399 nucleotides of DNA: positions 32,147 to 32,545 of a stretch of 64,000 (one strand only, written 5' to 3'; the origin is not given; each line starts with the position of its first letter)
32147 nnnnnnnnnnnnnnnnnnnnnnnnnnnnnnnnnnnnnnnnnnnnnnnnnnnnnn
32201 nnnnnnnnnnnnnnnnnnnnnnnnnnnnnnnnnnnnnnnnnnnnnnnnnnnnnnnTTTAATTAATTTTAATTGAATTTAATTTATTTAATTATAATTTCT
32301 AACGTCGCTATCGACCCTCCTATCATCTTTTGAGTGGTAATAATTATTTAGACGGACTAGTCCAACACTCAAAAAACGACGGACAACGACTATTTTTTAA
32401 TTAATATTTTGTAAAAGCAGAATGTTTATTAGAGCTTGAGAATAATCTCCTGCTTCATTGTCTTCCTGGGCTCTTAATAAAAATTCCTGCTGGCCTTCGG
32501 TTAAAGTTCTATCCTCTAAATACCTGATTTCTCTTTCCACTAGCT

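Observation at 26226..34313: HTH protein - ECF sigma - anti-sigma-like - giant surface protein - FN3/PG-binding protein: a self-regulated surface-layer module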

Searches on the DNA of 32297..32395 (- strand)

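Call 85: build_rna_model(alignment_id=A3, structure=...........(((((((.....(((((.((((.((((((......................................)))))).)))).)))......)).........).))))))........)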
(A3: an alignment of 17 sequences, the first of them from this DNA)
Model R1 built from alignment A3 (17 sequences, 126 columns); structure: as given.
model positions 104; base pairs 22; branch points 0; effective number of sequences 4.52; information 0.59 bits per position. Calibrated on 0.2 Mb of random sequence (short: E-values are rough).
structure used (alignment columns):
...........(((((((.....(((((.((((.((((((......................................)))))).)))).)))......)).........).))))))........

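Call 86: search_with_rna_model(model_id=R1, sources=[window, L001, L003, L005, L007, L008, L009, L010, L011, L012, L014, L015, L016, L017, L018, L019, L020, L021, L023, L024, L025, L026, L027, L028, L029, L030, L031, L032, L033, L034, L035, L036, L037, L038, L039, L041, L042, L043, L044, L045, L046, L047, L048, L049, L051, L052, L053, L054, L055, L056, L057, L058, L059, L060, L061, L062, L063, L064, L065, L066, L067, L068, L069, L070, L071, L072, L073, L074, L075, L076, L077, L078, L079, L080, L081, L082, L083, L084, L085, L086, L087, L088, L089, L090, L091, L092, L093], max_evalue=1, make_alignment=true)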
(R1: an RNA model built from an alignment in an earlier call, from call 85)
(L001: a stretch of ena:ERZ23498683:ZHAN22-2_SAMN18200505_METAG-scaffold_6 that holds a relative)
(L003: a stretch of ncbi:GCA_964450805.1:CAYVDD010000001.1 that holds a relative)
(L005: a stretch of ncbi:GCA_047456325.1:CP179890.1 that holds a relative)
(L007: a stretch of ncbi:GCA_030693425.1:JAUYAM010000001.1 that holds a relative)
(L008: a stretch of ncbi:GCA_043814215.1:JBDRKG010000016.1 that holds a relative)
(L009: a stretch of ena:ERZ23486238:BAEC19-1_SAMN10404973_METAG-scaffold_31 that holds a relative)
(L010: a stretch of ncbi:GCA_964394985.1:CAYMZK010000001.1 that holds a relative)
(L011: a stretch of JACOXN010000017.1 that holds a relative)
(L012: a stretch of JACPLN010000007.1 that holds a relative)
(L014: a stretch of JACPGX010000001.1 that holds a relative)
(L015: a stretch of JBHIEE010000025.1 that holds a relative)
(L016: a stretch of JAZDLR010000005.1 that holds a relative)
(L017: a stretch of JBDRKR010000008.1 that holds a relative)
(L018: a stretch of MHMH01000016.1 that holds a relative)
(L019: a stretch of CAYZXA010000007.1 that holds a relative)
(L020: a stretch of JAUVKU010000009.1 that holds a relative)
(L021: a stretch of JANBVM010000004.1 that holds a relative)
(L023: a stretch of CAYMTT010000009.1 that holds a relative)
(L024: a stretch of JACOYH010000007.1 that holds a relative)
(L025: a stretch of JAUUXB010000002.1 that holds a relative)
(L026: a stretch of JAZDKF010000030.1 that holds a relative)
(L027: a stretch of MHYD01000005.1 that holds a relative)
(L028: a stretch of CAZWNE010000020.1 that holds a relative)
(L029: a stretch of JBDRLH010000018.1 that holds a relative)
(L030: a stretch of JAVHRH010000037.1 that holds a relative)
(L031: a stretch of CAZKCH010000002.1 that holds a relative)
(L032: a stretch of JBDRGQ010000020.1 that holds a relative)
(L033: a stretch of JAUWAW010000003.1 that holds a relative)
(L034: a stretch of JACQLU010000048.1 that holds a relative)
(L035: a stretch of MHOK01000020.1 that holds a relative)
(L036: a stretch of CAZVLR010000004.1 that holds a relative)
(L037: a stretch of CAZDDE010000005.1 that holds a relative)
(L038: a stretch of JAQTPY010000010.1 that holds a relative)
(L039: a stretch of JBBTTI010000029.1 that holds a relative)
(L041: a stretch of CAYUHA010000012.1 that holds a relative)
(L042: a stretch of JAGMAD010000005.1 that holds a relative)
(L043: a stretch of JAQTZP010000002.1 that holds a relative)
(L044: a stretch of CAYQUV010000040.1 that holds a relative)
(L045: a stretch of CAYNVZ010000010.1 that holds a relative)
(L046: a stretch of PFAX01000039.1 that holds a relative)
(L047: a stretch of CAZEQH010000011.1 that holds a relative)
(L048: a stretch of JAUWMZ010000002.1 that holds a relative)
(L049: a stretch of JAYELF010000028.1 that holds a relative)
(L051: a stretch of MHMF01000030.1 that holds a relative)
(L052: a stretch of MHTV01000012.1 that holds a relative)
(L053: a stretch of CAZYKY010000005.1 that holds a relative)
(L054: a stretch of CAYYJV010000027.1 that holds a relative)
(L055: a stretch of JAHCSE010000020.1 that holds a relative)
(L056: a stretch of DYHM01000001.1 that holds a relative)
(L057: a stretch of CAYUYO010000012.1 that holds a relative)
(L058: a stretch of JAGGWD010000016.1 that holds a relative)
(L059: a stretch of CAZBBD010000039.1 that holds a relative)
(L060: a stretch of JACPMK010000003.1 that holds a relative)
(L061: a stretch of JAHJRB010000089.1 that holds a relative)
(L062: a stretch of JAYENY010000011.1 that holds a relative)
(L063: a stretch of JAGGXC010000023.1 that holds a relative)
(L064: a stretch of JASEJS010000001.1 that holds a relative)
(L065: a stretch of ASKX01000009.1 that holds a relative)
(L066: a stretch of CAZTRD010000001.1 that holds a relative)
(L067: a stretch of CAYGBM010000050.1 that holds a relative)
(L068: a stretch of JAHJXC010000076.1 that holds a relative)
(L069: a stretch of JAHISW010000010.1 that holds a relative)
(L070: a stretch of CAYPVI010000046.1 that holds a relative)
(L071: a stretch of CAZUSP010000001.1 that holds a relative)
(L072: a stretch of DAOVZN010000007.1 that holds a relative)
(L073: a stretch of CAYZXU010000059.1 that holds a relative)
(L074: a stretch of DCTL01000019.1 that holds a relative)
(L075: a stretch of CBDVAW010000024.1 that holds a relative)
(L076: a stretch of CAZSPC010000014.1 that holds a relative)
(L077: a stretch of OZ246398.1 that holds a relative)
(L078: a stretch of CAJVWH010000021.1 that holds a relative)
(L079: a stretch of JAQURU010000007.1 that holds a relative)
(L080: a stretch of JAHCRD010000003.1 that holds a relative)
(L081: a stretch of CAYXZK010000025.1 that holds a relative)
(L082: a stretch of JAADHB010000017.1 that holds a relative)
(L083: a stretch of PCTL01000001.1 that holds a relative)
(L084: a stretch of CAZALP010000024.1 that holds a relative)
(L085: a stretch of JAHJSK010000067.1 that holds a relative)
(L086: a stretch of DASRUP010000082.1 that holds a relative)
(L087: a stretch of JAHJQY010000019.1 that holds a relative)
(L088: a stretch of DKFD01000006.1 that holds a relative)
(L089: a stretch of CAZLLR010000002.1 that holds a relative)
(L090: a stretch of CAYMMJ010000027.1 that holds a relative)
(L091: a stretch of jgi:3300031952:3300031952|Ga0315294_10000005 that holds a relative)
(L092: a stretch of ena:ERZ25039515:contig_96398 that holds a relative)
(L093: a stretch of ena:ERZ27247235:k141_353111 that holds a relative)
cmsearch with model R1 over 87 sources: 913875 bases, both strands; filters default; matches with E-value up to 1: 47.
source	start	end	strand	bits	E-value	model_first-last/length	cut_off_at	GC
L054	3872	3977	+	98.4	2.3e-20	1-104/104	no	0.47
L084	3873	3977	+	97.8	3.2e-20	1-104/104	no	0.49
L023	3870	3972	+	92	8e-19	1-104/104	no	0.5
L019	3868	3970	+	89.8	2.8e-18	1-104/104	no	0.39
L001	7782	7882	+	84.7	4.8e-17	1-104/104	no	0.42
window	32297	32397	-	83.8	8.1e-17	1-104/104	no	0.39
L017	3823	3924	+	82.2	2e-16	1-104/104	no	0.42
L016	3850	3951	+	81.3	3.2e-16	1-104/104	no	0.43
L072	2248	2349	+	72.2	5.5e-14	1-104/104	no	0.34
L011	3836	3939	+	69.1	3.1e-13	1-104/104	no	0.41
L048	3788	3888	+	67.1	9.3e-13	1-104/104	no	0.3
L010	6865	6966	+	66.4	1.4e-12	1-104/104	no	0.34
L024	3798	3907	+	65.4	2.5e-12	1-104/104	no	0.39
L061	3863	3966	+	63.2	8.6e-12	1-104/104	no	0.35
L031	3874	3965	+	61.3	2.5e-11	1-104/104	no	0.47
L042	3819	3918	+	60.4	4e-11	1-104/104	no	0.23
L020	3749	3836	+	59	9e-11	1-104/104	no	0.39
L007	6875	6965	+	58.2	1.4e-10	1-104/104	no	0.51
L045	3854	3930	+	51.5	5.8e-09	1-104/104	no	0.38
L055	587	726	+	50.9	8.3e-09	1-104/104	no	0.46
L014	3747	3891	+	42.2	1.1e-06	1-104/104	no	0.46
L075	3826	3954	+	38.3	9.8e-06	1-104/104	no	0.38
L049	1066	1164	+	36.3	2.9e-05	1-104/104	no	0.22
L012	3896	3978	+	33.9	0.00012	1-104/104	no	0.49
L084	3873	3977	-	26.1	0.0089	1-104/104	no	0.49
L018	2536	2580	+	24.8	0.019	1-104/104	no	0.44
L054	3872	3977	-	23.7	0.035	1-104/104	no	0.47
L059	3394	3465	+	23.6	0.037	1-104/104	no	0.4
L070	1239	1425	+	23.4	0.042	1-104/104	no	0.4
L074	3891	3956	+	22.5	0.069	1-104/104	no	0.47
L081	3693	3808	-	22.2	0.08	1-104/104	no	0.29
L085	3403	3528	+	21.3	0.13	1-104/104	no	0.34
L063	3838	3883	+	20.8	0.18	1-104/104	no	0.43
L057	3278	3346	+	20.8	0.18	1-104/104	no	0.35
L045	3854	3930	-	20.5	0.21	1-104/104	no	0.38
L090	3847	3900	+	20.3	0.23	1-104/104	no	0.39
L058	3860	3902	+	19.8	0.31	1-104/104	no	0.47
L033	3903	3969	+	19.3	0.4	1-104/104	no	0.52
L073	3696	3740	+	19.3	0.41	1-104/104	no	0.4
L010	6865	6955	-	18.4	0.68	1-104/104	no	0.32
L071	3894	3954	+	18.3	0.74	1-104/104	no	0.59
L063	3890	3969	+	18.3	0.74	1-104/104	no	0.34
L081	3711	3796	+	18.2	0.78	17-82/104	no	0.27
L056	3826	3917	+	18.2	0.79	1-104/104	no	0.28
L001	7782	7882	-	18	0.85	1-104/104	no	0.42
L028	3851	3919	+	17.9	0.89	1-104/104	no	0.48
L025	3829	3878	+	17.8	0.93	1-104/104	no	0.42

Alignment A5: 47 matches aligned to the model, 252 columns, each read 5' to 3' on its own strand. Consensus structure (alignment columns), stored with it:
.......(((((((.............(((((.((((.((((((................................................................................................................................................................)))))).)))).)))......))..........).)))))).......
